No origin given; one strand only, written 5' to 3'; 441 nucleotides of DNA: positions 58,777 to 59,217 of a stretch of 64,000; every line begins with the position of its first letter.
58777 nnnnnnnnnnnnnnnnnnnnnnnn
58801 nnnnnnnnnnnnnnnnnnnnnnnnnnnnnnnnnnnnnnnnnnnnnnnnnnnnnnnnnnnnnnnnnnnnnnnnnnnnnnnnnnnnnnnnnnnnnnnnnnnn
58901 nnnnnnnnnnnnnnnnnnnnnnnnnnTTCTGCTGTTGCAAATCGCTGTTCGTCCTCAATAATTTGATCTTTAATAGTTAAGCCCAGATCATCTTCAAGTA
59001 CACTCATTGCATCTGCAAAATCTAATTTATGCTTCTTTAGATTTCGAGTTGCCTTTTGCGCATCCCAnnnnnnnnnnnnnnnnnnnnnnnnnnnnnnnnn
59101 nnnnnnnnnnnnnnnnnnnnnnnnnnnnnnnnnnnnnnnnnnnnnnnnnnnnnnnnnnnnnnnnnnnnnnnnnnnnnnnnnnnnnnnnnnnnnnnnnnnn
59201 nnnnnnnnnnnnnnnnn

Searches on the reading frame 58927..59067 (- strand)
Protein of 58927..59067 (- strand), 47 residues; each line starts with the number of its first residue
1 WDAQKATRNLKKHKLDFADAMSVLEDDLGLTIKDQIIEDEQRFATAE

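Call 87: search_protein_families(library=pfam, max_evalue=0.01, proteins=[window:58927-59067:-])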
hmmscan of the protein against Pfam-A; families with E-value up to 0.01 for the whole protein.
seq(47 aa): 1 family
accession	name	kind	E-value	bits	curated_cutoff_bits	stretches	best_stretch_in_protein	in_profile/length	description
PF04365.19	BrnT_toxin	-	3.9e-11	43.6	34.5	1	1-45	1-45/77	Ribonuclease toxin, BrnT, of type II toxin-antitoxin system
